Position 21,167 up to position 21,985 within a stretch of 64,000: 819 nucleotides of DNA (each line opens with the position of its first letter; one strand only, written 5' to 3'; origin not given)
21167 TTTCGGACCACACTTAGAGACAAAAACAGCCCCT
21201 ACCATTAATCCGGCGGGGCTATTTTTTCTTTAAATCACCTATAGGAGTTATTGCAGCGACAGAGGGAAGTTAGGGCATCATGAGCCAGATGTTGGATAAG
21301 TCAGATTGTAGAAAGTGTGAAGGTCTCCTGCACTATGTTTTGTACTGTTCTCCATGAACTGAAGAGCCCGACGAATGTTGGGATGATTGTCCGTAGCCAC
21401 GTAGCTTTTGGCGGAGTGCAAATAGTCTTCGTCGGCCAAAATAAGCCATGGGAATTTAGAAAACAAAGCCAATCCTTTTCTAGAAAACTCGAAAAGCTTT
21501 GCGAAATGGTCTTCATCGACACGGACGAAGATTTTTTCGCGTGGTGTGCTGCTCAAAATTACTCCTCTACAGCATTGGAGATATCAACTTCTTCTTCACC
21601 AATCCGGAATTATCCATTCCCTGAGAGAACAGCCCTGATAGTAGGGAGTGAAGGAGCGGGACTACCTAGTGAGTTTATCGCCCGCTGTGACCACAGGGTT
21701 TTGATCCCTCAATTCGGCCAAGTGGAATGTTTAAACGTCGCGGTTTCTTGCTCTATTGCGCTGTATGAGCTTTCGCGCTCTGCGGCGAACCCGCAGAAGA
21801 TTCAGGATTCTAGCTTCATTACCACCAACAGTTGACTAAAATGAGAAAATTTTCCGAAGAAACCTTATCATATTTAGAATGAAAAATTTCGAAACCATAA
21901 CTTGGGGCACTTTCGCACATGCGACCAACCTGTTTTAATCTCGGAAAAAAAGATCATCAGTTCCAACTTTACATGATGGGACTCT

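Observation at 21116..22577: AT-rich two-gene cassette bounded by ~115-nt inverted repeats, wedged between dnaQ and secB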

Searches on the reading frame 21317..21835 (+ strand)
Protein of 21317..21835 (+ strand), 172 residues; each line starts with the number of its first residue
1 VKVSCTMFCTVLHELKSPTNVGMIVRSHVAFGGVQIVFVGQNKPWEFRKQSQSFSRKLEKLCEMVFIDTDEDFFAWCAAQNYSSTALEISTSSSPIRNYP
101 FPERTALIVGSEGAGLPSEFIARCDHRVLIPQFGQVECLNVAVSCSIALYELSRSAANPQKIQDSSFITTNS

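Call 10: search_protein_families(library=pfam, proteins=[window:21317-21835:+], max_evalue=0.01)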
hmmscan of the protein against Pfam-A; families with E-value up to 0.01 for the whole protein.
window:21317-21835:+ (172 aa): 1 family
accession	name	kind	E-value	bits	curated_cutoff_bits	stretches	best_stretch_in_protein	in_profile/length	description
PF00588.24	SpoU_methylase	-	1.8e-28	99.8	29.7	1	9-150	3-142/142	SpoU rRNA Methylase family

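Call 11: search_protein_families(library=ncbifam, proteins=[window:21317-21835:+], max_evalue=0.1)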
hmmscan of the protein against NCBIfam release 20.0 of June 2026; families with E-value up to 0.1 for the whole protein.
window:21317-21835:+ (172 aa): 12 families
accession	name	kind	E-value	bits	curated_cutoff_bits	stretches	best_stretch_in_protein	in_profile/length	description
TIGR00186.1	rRNA_methyl_3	equivalog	1.1e-15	57.7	160.15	1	8-154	94-238/240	23S rRNA (guanosine(2251)-2'-O)-methyltransferase RlmB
NF008295.0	PRK11081.1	equivalog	7.5e-14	51.8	227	1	10-157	22-166/230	tRNA (guanosine(18)-2'-O)-methyltransferase TrmH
TIGR00185.1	tRNA_yibK_trmL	equivalog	4.3e-10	39.7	190.6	1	10-156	4-148/154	tRNA (uridine(34)/cytosine(34)/5-carboxymethylaminomethyluridine(34)-2'-O)-methyltransferase TrmL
NF008117.0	PRK10864.1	equivalog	1.7e-09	37.4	267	1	11-155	200-341/344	tRNA/rRNA methyltransferase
NF000477.1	NshR_TsnR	equivalog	6.3e-09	35.6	425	1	11-153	120-261/266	NshR/TsnR family 23S rRNA methyltransferase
TIGR00050.1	rRNA_methyl_1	subfamily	8e-09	35.7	167.15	1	104-157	105-158/233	TrmJ/YjtD family RNA methyltransferase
NF008386.0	PRK11181.1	equivalog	5.1e-08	32.5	366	1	104-155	190-241/244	23S rRNA (guanosine(2251)-2'-O)-methyltransferase RlmB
NF000035.1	nosihep_NshR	exception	1.6e-07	31.1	500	1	11-156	120-262/274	NshR family nosiheptide/thiostrepton resistance 23S rRNA methyltransferase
NF041077.1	tRNAmeth_TrmJ_Sulfolob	equivalog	6.6e-07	29.2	350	1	85-162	84-161/229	tRNA (cytidine-2'-O-)-methyltransferase TrmJ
NF007683.0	PRK10358.1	equivalog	6e-05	23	282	1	7-158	1-150/157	tRNA (uridine(34)/cytosine(34)/5-carboxymethylaminomethyluridine(34)-2'-O)-methyltransferase TrmL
NF007752.0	PRK10433.1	equivalog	0.0011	18.4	212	1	103-162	106-165/228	tRNA/rRNA methyltransferase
NF011694.0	PRK15114.1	equivalog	0.0023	17.5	280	1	105-160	109-164/246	tRNA (cytosine(32)/uridine(32)-2'-O)-methyltransferase TrmJ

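Call 17: list_cluster_members(proteins=[P0001, window:21317-21832:+, window:20393-21112:+, window:22616-23149:-])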
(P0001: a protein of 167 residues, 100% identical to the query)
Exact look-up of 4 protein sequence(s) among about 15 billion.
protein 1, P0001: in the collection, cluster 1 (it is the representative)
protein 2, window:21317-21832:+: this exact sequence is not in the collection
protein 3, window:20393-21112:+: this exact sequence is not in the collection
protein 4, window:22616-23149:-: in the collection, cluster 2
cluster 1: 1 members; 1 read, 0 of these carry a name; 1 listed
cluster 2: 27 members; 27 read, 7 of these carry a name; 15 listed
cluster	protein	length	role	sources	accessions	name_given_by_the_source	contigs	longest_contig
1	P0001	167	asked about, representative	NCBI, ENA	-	-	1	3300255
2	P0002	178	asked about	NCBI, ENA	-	-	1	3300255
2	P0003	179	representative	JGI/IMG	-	-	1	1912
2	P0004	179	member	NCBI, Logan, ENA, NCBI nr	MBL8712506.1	MAG: protein-export chaperone SecB [Alphaproteobacteria bacterium] | protein-export chaperone SecB [Alphaproteobacteria bacterium]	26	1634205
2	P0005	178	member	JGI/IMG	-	preprotein translocase subunit SecB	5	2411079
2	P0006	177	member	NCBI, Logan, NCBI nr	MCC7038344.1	MAG: protein-export chaperone SecB [Alphaproteobacteria bacterium] | protein-export chaperone SecB [Alphaproteobacteria bacterium]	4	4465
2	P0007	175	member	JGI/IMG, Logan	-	preprotein translocase subunit SecB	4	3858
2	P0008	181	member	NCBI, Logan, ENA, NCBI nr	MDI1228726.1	MAG: protein-export chaperone SecB [bacterium] | protein-export chaperone SecB [bacterium]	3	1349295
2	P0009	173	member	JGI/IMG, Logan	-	preprotein translocase subunit SecB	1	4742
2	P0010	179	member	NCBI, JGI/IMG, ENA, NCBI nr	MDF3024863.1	MAG: SecB [Alphaproteobacteria bacterium] | preprotein translocase subunit SecB | SecB [Alphaproteobacteria bacterium]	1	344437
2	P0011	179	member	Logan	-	-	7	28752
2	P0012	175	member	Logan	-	-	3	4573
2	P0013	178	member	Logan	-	-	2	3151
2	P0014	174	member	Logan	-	-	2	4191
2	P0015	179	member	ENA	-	-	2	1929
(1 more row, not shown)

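Call 62: search_solved_structures(query=window:21317-21832:+, max_evalue=0.001)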
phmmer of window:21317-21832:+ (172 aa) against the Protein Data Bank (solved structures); distinct sequences matched with E-value up to 0.001: 17.
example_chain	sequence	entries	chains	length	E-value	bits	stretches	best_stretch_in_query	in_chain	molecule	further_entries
2ha8_A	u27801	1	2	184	8.1e-13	51.7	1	10-155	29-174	TAR (HIV-1) RNA loop binding protein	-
1x7o_A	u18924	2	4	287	7.5e-10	42.1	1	15-155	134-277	rRNA methyltransferase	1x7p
5kzk_A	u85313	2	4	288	9.4e-10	41.7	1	11-154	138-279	Probable RNA methyltransferase, TrmH family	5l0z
7edc_A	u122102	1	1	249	1.2e-09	41.4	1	12-159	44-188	tRNA (guanosine(18)-2'-O)-methyltransferase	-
7qiu_A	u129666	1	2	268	1.3e-09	41.3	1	85-152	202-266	rRNA methylase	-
1zjr_A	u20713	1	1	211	3.1e-08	36.8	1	79-155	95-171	tRNA (Guanosine-2'-O-)-methyltransferase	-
3gyq_A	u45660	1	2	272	6.8e-08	35.7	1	11-152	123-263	rRNA (adenosine-2'-O-)-methyltransferase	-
1v2x_A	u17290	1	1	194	4.1e-07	33.2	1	14-155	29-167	tRNA (Gm18) methyltransferase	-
9h1k_A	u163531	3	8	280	3e-06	30.4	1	100-155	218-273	23S rRNA methyltransferase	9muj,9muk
4x3l_A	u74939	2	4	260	3.1e-06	30.3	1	105-155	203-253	RNA 2'-O ribose methyltransferase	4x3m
1gz0_A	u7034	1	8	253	5.6e-06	29.5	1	96-154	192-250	HYPOTHETICAL TRNA/RRNA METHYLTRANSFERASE YJFH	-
3nk6_A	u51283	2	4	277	6.7e-06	29.2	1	11-156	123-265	23S rRNA methyltransferase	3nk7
5co4_B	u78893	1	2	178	8.6e-06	28.9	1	8-155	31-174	Putative tRNA (cytidine(34)-2'-O)-methyltransferase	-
1ipa_A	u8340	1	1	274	3.4e-05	26.9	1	15-155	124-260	RNA 2'-O-RIBOSE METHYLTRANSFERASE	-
2i6d_A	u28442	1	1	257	0.00014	24.9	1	11-152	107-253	RNA methyltransferase, TrmH family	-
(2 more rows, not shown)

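Call 86: search_protein_families(library=padloc, proteins=[window:21317-21832:+], max_evalue=0.01)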
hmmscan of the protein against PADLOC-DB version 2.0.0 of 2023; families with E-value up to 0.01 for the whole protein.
window:21317-21832:+ (172 aa): 0 families

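Call 87: search_protein_families(library=phrogs, proteins=[window:21317-21832:+], max_evalue=0.01)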
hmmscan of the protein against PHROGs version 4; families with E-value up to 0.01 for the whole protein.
window:21317-21832:+ (172 aa): 0 families

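Call 105: search_protein_families(library=pfam, proteins=[L008:4892-5689:-, L001:6708-7097:-, L007:6554-6844:+], max_evalue=0.01)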
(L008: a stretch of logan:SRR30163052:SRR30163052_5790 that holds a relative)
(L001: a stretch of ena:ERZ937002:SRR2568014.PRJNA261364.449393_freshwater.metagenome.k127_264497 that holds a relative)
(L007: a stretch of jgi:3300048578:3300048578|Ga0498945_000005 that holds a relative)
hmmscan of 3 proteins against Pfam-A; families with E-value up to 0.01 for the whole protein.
L008:4892-5689:- (265 aa): 0 families

L001:6708-7097:- (129 aa): 1 family
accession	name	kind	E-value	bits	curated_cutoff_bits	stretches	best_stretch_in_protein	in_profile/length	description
PF14119.11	DUF4288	-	1.1e-09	38.9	27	1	19-101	1-84/84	Domain of unknown function (DUF4288)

L007:6554-6844:+ (96 aa): 1 family
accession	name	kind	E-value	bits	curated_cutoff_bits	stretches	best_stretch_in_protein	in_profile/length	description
PF01541.30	GIY-YIG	-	9.9e-15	55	22.6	1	4-78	2-78/78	GIY-YIG catalytic domain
